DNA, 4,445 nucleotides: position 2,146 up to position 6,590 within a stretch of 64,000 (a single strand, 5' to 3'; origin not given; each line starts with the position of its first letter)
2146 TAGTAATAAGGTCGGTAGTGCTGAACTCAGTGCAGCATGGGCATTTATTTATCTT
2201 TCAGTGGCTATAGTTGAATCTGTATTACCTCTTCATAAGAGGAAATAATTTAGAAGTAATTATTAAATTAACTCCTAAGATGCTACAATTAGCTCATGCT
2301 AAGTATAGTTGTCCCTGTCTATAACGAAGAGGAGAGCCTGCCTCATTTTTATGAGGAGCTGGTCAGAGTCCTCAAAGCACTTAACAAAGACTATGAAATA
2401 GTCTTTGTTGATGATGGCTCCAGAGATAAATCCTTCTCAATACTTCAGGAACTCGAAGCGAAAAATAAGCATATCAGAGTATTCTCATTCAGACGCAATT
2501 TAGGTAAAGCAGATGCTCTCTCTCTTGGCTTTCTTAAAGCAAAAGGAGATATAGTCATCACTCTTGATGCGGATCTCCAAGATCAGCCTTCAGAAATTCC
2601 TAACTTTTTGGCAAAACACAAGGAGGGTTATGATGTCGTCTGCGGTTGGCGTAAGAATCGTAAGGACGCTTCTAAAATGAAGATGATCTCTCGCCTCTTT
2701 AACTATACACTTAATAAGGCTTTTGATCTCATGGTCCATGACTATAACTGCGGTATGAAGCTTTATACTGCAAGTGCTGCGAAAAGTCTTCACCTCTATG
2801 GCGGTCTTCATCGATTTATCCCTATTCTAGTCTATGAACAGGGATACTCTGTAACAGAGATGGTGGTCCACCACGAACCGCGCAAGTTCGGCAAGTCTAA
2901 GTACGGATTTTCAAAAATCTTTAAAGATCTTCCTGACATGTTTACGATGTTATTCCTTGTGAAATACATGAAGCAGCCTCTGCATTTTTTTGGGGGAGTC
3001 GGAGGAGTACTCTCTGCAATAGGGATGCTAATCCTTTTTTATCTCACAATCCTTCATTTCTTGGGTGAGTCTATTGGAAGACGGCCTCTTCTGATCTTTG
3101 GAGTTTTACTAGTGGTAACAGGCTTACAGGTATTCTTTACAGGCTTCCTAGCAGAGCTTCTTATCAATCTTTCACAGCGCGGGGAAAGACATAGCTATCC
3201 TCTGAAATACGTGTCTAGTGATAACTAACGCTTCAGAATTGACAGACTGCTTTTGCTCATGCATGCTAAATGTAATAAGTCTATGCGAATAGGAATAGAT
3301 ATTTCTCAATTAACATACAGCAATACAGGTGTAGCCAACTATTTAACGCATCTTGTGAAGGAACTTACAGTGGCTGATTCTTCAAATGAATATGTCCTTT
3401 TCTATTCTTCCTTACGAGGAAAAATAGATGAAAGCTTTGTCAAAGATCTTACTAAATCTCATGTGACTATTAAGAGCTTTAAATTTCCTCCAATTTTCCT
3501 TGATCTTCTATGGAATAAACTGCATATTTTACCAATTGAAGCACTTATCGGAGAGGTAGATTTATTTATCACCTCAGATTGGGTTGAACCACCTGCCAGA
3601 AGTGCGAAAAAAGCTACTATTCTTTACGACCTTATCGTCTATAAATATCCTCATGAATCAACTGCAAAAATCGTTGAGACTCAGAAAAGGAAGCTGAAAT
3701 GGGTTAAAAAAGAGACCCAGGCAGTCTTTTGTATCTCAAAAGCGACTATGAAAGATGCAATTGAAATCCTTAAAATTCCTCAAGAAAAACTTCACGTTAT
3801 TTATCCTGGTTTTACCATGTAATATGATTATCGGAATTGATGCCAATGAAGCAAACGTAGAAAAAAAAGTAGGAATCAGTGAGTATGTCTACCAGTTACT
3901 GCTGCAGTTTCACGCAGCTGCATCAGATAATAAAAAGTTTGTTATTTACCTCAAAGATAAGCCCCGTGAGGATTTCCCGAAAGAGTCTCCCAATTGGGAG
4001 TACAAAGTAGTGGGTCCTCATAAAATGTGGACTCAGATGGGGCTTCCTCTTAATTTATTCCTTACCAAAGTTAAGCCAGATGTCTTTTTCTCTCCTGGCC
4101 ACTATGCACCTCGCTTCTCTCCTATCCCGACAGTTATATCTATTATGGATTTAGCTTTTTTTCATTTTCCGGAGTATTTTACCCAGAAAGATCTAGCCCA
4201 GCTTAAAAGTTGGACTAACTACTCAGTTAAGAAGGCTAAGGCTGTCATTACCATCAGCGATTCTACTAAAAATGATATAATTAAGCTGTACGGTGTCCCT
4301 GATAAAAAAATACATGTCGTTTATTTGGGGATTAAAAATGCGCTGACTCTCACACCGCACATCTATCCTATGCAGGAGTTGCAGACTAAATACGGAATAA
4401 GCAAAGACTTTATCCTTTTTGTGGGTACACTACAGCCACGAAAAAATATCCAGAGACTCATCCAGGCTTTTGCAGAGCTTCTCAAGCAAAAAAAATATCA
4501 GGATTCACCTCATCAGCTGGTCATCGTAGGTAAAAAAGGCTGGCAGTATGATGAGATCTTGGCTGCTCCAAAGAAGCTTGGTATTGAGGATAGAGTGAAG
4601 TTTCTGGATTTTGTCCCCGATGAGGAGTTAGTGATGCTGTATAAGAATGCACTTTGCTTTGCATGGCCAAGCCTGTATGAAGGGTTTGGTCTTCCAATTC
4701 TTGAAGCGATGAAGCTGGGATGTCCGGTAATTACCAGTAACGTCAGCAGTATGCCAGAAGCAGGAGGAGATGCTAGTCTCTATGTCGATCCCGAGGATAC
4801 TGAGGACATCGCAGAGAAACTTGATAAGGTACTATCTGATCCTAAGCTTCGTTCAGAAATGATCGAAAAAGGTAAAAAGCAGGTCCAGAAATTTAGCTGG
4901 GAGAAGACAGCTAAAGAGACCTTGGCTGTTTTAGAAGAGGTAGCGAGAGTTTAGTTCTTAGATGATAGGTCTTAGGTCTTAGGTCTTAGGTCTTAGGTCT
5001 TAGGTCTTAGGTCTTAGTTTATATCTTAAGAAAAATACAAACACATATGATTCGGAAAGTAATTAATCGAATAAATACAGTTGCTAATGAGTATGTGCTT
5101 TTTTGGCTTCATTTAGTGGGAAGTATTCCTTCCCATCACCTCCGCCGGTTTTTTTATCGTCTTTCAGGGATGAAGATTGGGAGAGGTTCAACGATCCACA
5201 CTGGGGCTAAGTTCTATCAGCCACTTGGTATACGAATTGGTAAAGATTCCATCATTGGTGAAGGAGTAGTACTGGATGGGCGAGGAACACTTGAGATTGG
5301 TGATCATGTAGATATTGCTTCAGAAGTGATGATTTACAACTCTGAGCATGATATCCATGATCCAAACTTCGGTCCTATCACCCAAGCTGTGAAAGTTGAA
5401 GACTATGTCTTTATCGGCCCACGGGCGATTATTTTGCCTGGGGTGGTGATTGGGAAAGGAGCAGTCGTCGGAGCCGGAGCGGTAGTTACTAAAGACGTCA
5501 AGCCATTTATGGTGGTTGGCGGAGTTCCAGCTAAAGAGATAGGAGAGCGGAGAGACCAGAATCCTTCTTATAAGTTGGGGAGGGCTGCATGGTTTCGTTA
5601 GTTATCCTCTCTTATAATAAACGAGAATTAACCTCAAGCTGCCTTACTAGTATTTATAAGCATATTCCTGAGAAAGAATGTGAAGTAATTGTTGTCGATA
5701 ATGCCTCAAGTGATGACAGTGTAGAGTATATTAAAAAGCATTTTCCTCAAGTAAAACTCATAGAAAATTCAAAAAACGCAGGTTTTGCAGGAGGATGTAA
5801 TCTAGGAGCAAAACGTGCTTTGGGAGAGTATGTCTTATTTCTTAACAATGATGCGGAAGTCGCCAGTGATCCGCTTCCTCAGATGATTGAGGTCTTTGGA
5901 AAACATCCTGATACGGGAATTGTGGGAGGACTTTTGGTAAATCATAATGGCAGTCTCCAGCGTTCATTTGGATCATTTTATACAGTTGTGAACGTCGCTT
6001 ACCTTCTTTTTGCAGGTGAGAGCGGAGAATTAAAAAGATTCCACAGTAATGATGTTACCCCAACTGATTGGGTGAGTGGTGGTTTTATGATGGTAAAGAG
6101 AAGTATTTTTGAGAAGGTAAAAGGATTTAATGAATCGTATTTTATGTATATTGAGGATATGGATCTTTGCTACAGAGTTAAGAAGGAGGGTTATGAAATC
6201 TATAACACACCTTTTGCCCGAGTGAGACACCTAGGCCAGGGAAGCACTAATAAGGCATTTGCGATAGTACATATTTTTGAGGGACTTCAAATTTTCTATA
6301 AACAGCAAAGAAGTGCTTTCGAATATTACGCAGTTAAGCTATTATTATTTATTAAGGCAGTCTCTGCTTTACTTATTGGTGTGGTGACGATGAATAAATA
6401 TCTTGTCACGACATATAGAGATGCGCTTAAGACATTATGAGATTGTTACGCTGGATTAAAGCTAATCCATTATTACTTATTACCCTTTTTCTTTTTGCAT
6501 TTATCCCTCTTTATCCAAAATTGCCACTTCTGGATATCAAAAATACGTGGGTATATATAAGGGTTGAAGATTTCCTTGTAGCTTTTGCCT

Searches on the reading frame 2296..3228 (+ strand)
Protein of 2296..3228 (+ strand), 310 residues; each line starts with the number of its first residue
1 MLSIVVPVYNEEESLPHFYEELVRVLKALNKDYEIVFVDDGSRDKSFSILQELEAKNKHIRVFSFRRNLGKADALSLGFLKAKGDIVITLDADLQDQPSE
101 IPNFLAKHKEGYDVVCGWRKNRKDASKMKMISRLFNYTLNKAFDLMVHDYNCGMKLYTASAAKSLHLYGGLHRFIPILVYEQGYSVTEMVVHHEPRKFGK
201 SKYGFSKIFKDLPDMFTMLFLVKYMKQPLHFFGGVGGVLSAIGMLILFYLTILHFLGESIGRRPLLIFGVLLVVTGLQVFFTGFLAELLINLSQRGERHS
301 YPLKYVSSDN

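Call 11: search_protein_families(library=pfam, proteins=[window:2296-3228:+], max_evalue=0.0001)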
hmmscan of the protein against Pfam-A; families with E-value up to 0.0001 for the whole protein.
window:2296-3228:+ (310 aa): 3 families
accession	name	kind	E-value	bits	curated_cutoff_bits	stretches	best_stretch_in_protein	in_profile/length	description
PF00535.33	Glycos_transf_2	-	2e-34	119.4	23.3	1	3-163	1-165/168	Glycosyl transferase family 2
PF10111.15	Glyco_tranf_2_2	-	1.9e-08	34.6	27.3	1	3-93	1-91/276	Glycosyltransferase like family 2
PF13641.12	Glyco_tranf_2_3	-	4.7e-05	23.9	27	1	2-119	3-123/230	Glycosyltransferase like family 2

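Call 53: find_encoding_contigs(protein=window:2296-3228:+, flank=10000, max_places=2)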
Protein window:2296-3228:+ (310 aa): 5 contigs read that carry it; 2 places shown.
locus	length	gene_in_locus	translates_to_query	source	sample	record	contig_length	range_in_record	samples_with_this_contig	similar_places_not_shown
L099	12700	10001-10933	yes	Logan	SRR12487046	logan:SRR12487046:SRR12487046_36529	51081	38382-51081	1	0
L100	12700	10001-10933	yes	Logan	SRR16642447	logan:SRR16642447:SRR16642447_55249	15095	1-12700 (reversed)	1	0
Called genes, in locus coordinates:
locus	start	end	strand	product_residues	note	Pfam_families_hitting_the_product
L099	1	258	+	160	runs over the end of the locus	PF25084:LbH_EIF2B, PF00132:Hexapep (weak), PF14602:Hexapep_2, PF00132:Hexapep, PF25087:GMPPB_C (faint), PF00132:Hexapep, PF14602:Hexapep_2 (weak)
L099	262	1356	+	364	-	PF00155:Aminotran_1_2, PF01041:DegT_DnrJ_EryC1, PF00266:Aminotran_5 (weak), PF01212:Beta_elim_lyase (weak)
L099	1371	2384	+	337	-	PF01073:3Beta_HSD (weak), PF01370:Epimerase, PF16363:GDP_Man_Dehyd, PF07993:NAD_binding_4 (faint)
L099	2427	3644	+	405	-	PF00534:Glycos_transf_1, PF13692:Glyco_trans_1_4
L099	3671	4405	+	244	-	PF05050:Methyltransf_21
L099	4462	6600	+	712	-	-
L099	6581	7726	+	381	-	-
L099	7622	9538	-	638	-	PF09586:YfhO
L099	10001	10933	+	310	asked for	PF00535:Glycos_transf_2, PF10111:Glyco_tranf_2_2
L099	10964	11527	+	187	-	PF13439:Glyco_transf_4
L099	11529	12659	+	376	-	PF13439:Glyco_transf_4, PF20706:GT4-conflict, PF00534:Glycos_transf_1, PF13692:Glyco_trans_1_4, PF13524:Glyco_trans_1_2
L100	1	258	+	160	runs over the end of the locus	PF25084:LbH_EIF2B, PF00132:Hexapep (weak), PF14602:Hexapep_2, PF00132:Hexapep, PF25087:GMPPB_C (faint), PF00132:Hexapep, PF14602:Hexapep_2 (weak)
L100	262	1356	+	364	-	PF00155:Aminotran_1_2, PF01041:DegT_DnrJ_EryC1, PF00266:Aminotran_5 (weak), PF01212:Beta_elim_lyase (weak)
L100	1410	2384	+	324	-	PF01073:3Beta_HSD (weak), PF01370:Epimerase, PF07993:NAD_binding_4 (faint), PF16363:GDP_Man_Dehyd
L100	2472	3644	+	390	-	PF00534:Glycos_transf_1, PF13692:Glyco_trans_1_4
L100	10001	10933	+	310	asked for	PF00535:Glycos_transf_2, PF10111:Glyco_tranf_2_2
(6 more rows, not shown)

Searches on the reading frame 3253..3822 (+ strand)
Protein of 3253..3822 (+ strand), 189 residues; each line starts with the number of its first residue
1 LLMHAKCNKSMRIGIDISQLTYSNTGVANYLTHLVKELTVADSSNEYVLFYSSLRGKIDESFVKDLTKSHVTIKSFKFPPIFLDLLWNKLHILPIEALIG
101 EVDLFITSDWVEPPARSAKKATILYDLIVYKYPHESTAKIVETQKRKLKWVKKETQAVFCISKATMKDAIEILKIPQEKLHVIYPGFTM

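Call 11: search_protein_families(library=pfam, proteins=[window:3253-3822:+], max_evalue=0.0001)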
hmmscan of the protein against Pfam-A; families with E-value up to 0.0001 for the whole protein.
window:3253-3822:+ (189 aa): 1 family
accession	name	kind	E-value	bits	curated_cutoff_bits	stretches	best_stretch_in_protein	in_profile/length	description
PF13439.12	Glyco_transf_4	-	4e-08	33.9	28.5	1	26-186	3-165/170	Glycosyltransferase Family 4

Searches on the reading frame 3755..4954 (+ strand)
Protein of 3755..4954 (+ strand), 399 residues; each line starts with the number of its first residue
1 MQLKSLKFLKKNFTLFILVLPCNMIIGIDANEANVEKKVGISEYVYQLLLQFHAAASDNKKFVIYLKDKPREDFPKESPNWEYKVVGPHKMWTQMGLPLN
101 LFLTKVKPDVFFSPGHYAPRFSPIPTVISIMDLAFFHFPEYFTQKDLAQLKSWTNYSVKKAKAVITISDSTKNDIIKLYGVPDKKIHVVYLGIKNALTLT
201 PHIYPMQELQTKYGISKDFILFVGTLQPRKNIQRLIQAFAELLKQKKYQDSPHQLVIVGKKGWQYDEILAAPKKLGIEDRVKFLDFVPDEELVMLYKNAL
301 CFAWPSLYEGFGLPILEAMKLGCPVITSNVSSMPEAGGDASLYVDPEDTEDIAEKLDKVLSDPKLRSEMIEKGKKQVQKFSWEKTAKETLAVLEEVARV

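Call 11: search_protein_families(library=pfam, proteins=[window:3755-4954:+], max_evalue=0.0001)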
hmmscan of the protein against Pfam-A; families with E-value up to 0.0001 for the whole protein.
window:3755-4954:+ (399 aa): 5 families
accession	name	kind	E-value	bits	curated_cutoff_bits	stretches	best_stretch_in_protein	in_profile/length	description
PF00534.26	Glycos_transf_1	-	3.8e-42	144.2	26.4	1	216-376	14-172/172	Glycosyl transferases group 1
PF13692.12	Glyco_trans_1_4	-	9.9e-32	110.6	27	1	220-362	4-142/142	Glycosyl transferases group 1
PF20706.3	GT4-conflict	-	1.1e-11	44.8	26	1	213-388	193-384/385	Family 4 Glycosyltransferase in conflict systems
PF13439.12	Glyco_transf_4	-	6.1e-11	43.1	28.5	1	80-193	45-166/170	Glycosyltransferase Family 4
PF13524.12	Glyco_trans_1_2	-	1.2e-09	38.7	25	1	243-390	9-143/144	Glycosyl transferase-like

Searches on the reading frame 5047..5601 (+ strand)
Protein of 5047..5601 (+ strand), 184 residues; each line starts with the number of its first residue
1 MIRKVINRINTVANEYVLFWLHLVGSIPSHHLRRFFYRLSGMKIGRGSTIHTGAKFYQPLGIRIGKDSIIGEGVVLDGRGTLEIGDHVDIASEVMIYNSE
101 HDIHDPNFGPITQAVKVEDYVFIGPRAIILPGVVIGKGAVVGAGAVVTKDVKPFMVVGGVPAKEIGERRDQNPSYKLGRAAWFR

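Call 10: search_protein_families(library=pfam, proteins=[window:5047-5601:+], max_evalue=0.0001)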
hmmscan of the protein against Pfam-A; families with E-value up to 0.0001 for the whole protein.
window:5047-5601:+ (184 aa): 2 families
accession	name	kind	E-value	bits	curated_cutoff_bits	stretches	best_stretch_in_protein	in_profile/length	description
PF00132.30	Hexapep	-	4e-16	58.4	27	1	115-149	2-36/36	Bacterial transferase hexapeptide (six repeats)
PF14602.12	Hexapep_2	-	1.3e-10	41.2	27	1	115-149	2-34/34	Hexapeptide repeat of succinyl-transferase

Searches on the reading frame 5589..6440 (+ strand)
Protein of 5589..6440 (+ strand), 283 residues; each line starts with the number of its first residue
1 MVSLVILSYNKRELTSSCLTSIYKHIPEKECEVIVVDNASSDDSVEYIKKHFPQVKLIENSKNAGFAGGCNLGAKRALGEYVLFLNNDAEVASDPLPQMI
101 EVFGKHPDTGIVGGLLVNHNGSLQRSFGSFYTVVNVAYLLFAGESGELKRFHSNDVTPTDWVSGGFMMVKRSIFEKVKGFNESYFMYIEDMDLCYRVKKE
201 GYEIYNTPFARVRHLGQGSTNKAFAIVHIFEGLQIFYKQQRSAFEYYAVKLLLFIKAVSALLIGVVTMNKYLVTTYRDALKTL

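Call 10: search_protein_families(library=pfam, proteins=[window:5589-6440:+], max_evalue=0.0001)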
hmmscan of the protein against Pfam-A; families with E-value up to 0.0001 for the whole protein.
window:5589-6440:+ (283 aa): 6 families
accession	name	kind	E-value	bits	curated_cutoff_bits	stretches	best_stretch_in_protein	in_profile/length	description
PF00535.33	Glycos_transf_2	-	5.9e-27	95.1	23.3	1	3-176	1-166/168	Glycosyl transferase family 2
PF13641.12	Glyco_tranf_2_3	-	8.4e-13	49.3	27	1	2-224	3-220/230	Glycosyltransferase like family 2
PF10111.15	Glyco_tranf_2_2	-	1e-09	38.8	27.3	1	23-200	23-202/276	Glycosyltransferase like family 2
PF02709.20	Glyco_transf_7C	-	1e-07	31.9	23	1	162-212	19-72/78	N-terminal domain of galactosyltransferase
PF13712.12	Glyco_tranf_2_5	-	6e-07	29.8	27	1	58-205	33-178/210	Glycosyltransferase like family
PF13632.12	Glyco_trans_2_3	-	3.5e-06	27.4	27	1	81-215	1-124/198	Glycosyl transferase family group 2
